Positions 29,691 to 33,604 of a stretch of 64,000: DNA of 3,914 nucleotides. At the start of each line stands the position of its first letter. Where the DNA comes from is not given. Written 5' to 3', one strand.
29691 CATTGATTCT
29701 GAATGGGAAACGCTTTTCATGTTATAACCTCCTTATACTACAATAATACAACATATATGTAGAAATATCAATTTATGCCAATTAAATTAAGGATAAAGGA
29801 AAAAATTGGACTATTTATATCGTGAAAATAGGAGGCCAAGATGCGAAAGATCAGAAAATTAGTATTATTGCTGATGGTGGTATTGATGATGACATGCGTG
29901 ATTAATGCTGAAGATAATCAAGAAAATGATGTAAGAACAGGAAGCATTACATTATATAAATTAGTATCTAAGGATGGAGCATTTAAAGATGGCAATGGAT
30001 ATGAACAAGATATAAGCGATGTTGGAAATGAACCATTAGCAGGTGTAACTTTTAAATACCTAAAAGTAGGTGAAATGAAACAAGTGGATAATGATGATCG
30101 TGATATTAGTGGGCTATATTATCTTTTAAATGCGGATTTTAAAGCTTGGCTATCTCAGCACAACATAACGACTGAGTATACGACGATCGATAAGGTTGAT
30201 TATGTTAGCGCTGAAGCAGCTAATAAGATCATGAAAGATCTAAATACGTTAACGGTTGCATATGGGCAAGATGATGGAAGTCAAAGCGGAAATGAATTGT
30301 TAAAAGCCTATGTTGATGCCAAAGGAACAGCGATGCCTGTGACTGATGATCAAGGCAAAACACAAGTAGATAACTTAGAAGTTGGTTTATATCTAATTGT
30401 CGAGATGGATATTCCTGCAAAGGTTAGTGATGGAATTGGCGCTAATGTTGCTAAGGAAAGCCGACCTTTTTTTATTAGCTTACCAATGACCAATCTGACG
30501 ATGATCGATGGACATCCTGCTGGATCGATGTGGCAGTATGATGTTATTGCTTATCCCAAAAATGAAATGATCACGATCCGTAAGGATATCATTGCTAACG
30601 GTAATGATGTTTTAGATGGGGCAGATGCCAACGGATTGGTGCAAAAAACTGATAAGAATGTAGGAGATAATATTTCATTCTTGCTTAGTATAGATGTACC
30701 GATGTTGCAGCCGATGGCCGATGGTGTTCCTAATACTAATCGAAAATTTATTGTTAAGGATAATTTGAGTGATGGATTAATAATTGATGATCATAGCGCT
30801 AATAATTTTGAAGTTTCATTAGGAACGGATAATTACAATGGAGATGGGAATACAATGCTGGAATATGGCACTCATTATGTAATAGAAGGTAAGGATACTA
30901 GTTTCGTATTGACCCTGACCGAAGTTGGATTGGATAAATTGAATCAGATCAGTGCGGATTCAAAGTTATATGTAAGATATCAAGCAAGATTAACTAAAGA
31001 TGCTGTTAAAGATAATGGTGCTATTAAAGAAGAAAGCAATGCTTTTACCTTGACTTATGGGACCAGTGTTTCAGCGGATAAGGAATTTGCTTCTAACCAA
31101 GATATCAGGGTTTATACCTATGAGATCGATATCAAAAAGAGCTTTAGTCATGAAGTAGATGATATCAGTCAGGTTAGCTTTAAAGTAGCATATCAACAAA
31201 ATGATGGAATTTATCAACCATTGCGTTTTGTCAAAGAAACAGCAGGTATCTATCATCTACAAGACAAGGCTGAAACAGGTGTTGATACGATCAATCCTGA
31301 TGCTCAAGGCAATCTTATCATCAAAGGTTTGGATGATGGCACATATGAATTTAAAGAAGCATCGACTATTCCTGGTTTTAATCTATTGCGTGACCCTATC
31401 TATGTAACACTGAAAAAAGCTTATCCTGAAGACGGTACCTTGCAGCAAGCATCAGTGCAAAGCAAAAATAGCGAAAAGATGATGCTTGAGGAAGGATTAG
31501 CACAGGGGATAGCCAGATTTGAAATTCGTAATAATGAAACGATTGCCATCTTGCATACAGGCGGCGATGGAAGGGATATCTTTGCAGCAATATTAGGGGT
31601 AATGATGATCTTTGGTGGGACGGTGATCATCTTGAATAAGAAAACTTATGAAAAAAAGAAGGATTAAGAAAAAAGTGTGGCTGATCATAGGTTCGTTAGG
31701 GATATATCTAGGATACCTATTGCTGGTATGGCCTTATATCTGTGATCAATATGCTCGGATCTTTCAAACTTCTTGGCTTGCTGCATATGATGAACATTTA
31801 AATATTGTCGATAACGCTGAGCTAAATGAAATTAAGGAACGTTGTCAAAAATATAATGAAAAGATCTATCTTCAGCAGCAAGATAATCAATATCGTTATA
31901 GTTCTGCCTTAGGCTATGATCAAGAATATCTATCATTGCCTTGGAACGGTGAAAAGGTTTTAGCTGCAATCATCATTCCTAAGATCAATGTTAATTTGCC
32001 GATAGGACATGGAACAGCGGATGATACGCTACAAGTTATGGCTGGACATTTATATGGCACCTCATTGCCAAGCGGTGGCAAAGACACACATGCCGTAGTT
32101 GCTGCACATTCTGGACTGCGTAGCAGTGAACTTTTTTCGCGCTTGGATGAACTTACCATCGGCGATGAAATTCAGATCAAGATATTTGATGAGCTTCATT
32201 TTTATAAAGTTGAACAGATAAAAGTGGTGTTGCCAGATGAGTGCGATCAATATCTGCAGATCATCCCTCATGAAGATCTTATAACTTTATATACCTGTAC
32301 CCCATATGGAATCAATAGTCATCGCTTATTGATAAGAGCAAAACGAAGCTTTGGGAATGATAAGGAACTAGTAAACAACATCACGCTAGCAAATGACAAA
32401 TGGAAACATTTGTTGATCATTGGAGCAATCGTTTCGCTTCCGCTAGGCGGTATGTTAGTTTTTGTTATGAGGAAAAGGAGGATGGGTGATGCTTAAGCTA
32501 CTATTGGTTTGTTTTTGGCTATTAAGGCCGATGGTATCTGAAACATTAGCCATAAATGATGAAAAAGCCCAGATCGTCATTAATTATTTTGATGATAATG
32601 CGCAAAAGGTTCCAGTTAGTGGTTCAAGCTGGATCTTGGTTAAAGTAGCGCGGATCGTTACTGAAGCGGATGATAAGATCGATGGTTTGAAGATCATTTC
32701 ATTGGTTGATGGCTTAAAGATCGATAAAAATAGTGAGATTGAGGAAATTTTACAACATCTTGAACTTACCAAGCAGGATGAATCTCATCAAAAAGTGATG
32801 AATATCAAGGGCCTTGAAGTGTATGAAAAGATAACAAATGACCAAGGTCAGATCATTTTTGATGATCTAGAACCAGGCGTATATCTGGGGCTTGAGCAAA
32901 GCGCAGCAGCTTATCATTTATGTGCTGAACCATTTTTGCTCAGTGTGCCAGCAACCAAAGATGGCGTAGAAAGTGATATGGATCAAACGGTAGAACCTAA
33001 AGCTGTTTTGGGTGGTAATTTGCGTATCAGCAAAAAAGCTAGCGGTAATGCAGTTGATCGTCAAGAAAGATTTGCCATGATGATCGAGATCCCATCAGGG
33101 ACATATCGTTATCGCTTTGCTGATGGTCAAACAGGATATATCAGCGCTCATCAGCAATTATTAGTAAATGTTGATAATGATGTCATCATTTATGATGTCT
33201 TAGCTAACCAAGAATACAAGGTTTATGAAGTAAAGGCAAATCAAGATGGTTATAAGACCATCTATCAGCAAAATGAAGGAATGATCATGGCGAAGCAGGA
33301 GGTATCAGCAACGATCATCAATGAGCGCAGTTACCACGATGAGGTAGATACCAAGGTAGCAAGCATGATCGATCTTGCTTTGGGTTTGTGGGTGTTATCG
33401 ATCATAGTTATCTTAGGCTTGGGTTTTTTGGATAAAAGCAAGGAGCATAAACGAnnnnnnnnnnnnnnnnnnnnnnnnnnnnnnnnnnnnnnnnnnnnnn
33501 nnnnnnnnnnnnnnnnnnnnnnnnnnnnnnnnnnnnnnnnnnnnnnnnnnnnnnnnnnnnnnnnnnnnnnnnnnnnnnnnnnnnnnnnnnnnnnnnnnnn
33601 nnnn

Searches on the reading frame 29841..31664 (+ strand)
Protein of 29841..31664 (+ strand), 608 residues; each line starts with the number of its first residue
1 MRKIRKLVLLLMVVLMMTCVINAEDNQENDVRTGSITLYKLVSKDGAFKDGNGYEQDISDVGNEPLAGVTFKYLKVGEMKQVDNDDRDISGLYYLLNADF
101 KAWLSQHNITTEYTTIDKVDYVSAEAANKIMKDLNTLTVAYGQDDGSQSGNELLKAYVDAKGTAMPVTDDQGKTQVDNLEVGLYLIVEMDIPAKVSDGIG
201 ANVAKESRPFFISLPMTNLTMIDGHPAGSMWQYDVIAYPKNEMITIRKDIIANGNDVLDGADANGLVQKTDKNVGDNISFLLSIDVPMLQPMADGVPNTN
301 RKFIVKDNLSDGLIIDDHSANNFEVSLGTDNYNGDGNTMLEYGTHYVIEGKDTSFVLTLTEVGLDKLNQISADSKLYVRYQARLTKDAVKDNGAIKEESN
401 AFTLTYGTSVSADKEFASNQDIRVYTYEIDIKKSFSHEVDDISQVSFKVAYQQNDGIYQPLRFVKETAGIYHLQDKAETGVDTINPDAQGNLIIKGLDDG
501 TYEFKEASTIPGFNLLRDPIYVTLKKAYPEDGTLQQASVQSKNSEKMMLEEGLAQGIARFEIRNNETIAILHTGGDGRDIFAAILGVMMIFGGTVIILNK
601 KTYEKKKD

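Call 4: search_protein_families(library=pfam, proteins=[window:29841-31664:+], max_evalue=0.01)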
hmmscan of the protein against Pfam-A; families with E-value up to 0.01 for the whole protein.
window:29841-31664:+ (608 aa): 3 families
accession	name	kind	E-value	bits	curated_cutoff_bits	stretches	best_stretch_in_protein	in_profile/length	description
PF16555.11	GramPos_pilinD1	-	5.2e-13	50.2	23.1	1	107-242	33-160/160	Gram-positive pilin subunit D1, N-terminal domain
PF17802.7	SpaA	-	3e-12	47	23.1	1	429-527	3-79/91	Prealbumin-like fold domain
PF16569.11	GramPos_pilinBB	-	2.5e-08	35.2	30.5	1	274-407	1-113/116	Gram-positive pilin backbone subunit 2, Cna-B-like domain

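Call 10: search_protein_families(library=ncbifam, proteins=[window:29841-31664:+], max_evalue=0.01)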
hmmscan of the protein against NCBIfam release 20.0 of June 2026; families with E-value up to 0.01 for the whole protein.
window:29841-31664:+ (608 aa): 1 family
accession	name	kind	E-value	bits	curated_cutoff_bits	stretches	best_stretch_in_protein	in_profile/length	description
NF033902.0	iso_D2_wall_anc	subfamily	2.8e-41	141.9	95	1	26-598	47-537/540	SpaH/EbpB family LPXTG-anchored major pilin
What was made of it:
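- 29841..31667 (+): Major pilin (608 aa), SpaH/EbpB family, with the YPKN pilin motif at 30552-30563 and the C-terminal sorting signal I-L-H-T-G-G. Pfam GramPos_pilinD1, GramPos_pilinBB and SpaA (calls 4, 10).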

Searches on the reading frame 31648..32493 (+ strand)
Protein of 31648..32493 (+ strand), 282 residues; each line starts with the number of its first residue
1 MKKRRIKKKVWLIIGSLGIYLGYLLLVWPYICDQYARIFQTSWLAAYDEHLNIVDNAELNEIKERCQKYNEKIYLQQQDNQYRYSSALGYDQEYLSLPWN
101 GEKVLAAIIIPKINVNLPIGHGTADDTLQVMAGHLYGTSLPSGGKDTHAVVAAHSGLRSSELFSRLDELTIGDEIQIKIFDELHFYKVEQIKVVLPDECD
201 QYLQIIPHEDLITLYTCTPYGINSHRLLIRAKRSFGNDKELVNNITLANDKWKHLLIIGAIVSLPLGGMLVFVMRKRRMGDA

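Call 4: search_protein_families(library=pfam, proteins=[window:31648-32493:+], max_evalue=0.01)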
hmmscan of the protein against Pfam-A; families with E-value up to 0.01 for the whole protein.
window:31648-32493:+ (282 aa): 1 family
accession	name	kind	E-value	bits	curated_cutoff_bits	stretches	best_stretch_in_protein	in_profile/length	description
PF04203.18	Sortase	-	8.9e-24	84.1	26.6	1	108-233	1-124/125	Sortase domain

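Call 10: search_protein_families(library=ncbifam, proteins=[window:31648-32493:+], max_evalue=0.01)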
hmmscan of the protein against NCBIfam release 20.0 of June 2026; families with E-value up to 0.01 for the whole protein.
window:31648-32493:+ (282 aa): 7 families
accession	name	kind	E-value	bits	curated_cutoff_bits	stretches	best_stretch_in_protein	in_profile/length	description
NF033745.1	class_C_sortase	subfamily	1e-62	211.8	160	1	19-233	5-220/220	class C sortase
TIGR01076.1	sortase_fam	subfamily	7.1e-39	132.7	39.35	1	108-234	3-128/136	sortase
NF058671.1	sortase_SrtD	exception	2.1e-16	60.2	140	1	78-229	39-183/187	class D sortase, LPxTATN-specific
NF033746.1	class_D_sortase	subfamily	5.2e-16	58.7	165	1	103-231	8-131/135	class D sortase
NF033747.1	class_E_sortase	subfamily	1e-14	54.9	160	1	98-232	64-204/211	class E sortase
TIGR03784.1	marine_sortase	equivalog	1.4e-07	31.3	158.25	1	97-222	43-161/174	class GN sortase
NF033748.1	class_F_sortase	subfamily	0.0057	16.3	166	1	139-196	52-111/155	class F sortase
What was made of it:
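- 31648..32496 (+): Class C (pilus-polymerising) sortase with a TLYTC catalytic motif. It overlaps both neighbouring genes. NCBIfam NF033745 at 211.8 bits (cut-off 160) (call 10).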

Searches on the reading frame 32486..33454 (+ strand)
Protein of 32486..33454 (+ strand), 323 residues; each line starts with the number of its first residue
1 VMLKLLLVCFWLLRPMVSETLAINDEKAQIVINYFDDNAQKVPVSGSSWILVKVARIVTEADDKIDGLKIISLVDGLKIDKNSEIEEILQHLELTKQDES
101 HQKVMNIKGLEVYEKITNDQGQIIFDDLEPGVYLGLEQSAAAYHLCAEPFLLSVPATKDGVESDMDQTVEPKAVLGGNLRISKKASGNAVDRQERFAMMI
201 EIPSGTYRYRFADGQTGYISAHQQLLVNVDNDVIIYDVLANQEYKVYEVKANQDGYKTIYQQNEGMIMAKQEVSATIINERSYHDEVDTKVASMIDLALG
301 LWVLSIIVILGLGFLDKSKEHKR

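Call 4: search_protein_families(library=pfam, proteins=[window:32486-33454:+], max_evalue=0.01)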
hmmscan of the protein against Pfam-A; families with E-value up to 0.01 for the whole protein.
window:32486-33454:+ (323 aa): 4 families
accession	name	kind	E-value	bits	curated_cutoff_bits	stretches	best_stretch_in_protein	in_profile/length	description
PF24547.1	DUF7601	-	1.6e-11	45.2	27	1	177-281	1-116/116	Domain of unknown function (DUF7601)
PF17802.7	SpaA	-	1.9e-05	25.2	23.1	1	92-165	21-87/91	Prealbumin-like fold domain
PF16555.11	GramPos_pilinD1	-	0.0023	18.9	23.1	0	80-160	60-146/160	Gram-positive pilin subunit D1, N-terminal domain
PF21878.2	STIV_turret_1st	-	0.0058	17.2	27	0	202-266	61-124/134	C381 turret protein 1st galactose-binding domain-like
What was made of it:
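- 32486..33457 (+): Small pilin-like protein (323 aa). It is probably a minor or basal pilin. Pfam DUF7601 and SpaA (call 4).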

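Call 10: search_protein_families(library=ncbifam, proteins=[window:32486-33454:+], max_evalue=0.01)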
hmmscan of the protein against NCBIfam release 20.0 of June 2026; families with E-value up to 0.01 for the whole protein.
window:32486-33454:+ (323 aa): 1 family
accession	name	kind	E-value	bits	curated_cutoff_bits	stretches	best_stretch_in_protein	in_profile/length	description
NF033902.0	iso_D2_wall_anc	subfamily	4.9e-06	25.6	95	1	77-195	101-230/540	SpaH/EbpB family LPXTG-anchored major pilin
